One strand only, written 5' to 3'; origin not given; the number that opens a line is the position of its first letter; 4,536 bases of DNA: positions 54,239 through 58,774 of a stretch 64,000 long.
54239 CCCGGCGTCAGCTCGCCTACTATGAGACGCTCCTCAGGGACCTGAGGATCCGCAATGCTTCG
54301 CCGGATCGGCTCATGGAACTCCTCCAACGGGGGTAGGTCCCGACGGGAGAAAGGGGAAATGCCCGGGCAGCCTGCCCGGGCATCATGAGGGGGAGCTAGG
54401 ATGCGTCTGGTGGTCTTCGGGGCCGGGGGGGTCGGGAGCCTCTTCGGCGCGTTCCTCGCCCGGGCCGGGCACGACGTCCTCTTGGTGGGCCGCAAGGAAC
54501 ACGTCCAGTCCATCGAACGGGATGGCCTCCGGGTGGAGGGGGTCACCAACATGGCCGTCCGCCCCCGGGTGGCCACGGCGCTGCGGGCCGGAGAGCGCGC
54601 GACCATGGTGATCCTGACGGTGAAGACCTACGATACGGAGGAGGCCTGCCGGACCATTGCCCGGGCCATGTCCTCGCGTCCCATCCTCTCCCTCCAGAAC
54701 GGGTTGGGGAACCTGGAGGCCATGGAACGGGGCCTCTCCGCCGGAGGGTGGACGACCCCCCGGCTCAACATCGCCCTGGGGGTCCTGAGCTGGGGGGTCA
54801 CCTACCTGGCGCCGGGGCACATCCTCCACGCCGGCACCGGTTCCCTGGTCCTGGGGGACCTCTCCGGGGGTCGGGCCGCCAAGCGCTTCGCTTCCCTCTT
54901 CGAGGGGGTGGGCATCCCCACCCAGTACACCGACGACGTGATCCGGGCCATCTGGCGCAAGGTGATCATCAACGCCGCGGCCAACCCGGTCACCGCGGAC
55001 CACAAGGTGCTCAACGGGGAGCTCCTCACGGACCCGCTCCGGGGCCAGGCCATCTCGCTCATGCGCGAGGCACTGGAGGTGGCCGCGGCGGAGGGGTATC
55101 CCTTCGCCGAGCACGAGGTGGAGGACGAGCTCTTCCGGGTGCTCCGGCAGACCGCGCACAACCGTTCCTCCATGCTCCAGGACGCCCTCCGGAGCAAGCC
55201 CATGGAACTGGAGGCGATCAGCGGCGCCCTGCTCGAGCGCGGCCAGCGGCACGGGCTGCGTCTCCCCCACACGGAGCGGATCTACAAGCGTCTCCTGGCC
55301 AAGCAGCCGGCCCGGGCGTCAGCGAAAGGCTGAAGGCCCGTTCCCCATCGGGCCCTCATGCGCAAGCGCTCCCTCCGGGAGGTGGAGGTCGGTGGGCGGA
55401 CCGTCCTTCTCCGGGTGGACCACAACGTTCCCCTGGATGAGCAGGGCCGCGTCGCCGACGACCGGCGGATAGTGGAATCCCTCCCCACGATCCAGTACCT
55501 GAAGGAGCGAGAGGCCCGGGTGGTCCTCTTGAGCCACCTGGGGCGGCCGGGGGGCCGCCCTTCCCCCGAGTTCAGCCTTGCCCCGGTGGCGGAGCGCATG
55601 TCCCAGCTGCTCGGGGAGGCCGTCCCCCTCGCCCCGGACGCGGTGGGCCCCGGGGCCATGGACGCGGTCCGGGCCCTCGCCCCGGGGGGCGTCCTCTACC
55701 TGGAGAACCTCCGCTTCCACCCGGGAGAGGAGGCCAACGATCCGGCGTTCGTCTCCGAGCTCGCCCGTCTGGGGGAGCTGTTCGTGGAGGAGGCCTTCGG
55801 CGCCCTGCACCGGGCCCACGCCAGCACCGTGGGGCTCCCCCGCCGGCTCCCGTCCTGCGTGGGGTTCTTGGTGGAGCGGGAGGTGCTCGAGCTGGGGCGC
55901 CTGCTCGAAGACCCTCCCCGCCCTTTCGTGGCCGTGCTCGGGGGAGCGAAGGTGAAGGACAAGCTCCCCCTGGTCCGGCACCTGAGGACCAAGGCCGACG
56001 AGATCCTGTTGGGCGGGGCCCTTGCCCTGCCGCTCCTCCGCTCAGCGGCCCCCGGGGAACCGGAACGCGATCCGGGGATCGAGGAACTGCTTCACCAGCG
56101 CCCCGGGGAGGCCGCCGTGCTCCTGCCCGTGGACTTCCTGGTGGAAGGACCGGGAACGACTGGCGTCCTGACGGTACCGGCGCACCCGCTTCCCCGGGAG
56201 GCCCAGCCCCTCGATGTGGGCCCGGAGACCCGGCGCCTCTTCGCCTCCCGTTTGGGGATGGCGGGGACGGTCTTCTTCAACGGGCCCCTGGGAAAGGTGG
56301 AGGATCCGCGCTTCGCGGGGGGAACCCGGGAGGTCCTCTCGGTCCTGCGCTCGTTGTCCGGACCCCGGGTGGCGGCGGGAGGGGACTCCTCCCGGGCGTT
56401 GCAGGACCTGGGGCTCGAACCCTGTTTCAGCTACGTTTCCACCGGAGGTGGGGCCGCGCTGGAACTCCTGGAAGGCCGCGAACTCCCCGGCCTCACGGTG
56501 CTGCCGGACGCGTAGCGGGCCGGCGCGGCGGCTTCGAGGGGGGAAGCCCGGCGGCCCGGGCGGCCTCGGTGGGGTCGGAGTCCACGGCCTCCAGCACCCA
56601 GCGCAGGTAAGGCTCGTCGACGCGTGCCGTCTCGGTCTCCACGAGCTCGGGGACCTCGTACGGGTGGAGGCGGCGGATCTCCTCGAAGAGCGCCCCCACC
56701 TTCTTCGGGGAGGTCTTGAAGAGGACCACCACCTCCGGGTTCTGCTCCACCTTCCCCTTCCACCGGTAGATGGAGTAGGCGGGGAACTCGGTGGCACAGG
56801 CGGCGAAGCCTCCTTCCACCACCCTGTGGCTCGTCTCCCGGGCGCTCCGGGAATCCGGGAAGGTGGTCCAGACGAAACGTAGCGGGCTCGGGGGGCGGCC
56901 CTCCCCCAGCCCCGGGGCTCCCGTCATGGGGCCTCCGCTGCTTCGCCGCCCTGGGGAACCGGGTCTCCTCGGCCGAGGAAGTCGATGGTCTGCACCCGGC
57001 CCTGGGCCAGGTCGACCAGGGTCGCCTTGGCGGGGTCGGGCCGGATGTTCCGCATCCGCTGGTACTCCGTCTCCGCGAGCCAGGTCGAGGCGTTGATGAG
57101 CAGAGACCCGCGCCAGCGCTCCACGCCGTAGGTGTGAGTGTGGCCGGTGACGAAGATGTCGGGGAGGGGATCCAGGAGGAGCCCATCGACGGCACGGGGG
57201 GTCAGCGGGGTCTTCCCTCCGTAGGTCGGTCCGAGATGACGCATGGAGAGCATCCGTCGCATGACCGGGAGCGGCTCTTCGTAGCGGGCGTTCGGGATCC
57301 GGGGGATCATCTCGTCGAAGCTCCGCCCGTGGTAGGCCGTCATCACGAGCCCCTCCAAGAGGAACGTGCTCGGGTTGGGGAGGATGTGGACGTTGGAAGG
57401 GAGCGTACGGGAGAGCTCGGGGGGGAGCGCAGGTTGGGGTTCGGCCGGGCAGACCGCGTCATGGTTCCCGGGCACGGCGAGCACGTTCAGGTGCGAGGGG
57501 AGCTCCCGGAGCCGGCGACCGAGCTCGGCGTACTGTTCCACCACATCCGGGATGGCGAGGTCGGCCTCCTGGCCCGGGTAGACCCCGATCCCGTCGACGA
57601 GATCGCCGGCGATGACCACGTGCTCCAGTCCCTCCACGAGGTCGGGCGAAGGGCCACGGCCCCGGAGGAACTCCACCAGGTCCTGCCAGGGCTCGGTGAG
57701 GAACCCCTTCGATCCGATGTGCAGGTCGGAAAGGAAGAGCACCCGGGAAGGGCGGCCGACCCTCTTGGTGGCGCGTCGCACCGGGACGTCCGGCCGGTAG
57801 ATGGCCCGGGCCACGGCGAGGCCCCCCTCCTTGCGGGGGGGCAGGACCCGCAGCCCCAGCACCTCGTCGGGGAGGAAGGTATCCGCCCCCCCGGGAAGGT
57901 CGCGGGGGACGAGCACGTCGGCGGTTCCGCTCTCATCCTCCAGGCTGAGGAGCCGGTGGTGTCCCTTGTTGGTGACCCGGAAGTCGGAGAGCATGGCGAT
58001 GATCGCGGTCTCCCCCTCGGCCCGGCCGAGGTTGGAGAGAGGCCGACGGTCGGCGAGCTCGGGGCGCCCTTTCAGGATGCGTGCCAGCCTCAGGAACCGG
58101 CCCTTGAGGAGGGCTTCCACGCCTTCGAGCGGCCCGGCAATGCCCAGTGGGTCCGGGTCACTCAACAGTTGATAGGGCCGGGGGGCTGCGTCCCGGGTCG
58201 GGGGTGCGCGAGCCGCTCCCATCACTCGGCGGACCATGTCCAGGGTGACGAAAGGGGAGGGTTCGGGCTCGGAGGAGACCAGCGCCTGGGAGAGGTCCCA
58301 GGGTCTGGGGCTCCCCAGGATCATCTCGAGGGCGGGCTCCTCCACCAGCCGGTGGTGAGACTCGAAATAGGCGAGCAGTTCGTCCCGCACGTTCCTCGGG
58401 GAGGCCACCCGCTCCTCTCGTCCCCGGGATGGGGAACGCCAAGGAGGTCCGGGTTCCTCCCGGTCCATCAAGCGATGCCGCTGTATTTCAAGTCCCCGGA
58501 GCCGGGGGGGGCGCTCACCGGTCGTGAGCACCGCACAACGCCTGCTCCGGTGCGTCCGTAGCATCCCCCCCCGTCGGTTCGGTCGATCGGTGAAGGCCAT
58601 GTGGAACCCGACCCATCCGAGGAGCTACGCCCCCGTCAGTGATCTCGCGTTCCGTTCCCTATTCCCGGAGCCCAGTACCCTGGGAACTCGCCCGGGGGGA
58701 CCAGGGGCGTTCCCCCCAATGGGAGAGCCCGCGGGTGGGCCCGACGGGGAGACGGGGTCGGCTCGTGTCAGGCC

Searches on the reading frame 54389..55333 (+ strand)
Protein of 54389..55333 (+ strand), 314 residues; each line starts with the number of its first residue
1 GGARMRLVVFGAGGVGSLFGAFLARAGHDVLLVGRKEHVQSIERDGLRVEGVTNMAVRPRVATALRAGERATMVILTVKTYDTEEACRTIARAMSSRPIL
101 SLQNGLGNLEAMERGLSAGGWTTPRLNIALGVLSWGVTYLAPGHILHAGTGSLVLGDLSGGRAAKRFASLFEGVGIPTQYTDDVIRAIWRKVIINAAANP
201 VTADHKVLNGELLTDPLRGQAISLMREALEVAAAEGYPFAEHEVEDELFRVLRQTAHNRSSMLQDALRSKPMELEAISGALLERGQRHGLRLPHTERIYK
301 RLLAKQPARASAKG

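Call 41: search_protein_families(library=pfam, proteins=[window:54389-55333:+], max_evalue=0.001)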
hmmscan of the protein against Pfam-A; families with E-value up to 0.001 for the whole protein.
window:54389-55333:+ (314 aa): 3 families
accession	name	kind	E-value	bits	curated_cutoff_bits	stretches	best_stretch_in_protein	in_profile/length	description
PF02558.23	ApbA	-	7.9e-36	123.4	22.2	1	8-159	2-149/150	Ketopantoate reductase PanE/ApbA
PF08546.17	ApbA_C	-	7.1e-32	110.8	22.7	1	183-305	1-124/125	Ketopantoate reductase PanE/ApbA C terminal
PF03807.23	F420_oxidored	-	7.2e-05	23.7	21.6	1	7-104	2-93/94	NADP oxidoreductase coenzyme F420-dependent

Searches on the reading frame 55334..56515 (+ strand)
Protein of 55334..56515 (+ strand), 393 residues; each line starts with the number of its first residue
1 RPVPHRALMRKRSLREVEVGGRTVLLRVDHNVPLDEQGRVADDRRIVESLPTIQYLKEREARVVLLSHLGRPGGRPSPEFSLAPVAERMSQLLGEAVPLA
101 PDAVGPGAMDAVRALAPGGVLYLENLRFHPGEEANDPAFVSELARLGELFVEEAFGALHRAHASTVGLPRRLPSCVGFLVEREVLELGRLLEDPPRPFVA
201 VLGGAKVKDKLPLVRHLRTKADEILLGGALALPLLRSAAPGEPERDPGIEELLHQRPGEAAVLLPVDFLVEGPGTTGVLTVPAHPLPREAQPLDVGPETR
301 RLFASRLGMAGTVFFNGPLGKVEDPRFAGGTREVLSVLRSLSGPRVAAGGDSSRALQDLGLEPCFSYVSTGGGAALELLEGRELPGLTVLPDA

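Call 41: search_protein_families(library=pfam, proteins=[window:55334-56515:+], max_evalue=0.001)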
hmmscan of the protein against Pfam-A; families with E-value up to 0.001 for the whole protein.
window:55334-56515:+ (393 aa): 1 family
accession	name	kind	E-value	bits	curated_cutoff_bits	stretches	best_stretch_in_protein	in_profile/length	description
PF00162.24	PGK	-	9.9e-112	374.1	27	1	15-382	2-379/379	Phosphoglycerate kinase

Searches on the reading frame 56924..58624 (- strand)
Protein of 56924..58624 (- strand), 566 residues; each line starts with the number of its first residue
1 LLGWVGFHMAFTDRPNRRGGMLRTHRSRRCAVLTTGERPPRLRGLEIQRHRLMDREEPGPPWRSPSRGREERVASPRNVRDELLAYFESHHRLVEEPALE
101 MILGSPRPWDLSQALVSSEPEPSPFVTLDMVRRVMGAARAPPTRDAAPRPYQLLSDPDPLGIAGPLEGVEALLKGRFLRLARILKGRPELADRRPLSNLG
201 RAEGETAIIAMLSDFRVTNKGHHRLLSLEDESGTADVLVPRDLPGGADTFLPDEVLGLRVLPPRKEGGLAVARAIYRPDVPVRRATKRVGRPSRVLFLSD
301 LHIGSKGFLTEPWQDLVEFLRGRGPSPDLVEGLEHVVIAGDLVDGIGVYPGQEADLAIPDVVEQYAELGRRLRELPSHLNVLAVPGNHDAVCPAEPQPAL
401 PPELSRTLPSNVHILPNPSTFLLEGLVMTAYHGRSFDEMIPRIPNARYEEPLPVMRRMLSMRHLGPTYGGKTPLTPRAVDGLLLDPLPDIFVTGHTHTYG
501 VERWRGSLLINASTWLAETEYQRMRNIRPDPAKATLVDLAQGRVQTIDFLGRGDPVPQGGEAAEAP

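Call 41: search_protein_families(library=pfam, proteins=[window:56924-58624:-], max_evalue=0.001)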
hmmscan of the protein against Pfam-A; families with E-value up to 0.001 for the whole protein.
window:56924-58624:- (566 aa): 3 families
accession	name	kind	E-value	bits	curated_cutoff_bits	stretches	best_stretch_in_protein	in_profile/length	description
PF04042.21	DNA_pol_E_B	-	5.6e-14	52.5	29.1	1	295-498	1-206/210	DNA polymerase alpha/epsilon subunit B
PF00149.33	Metallophos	-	2.5e-12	48.1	21.5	1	294-499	2-191/191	Calcineurin-like phosphoesterase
PF12850.12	Metallophos_2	-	2.2e-05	24.9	27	1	295-512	3-132/154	Calcineurin-like phosphoesterase superfamily domain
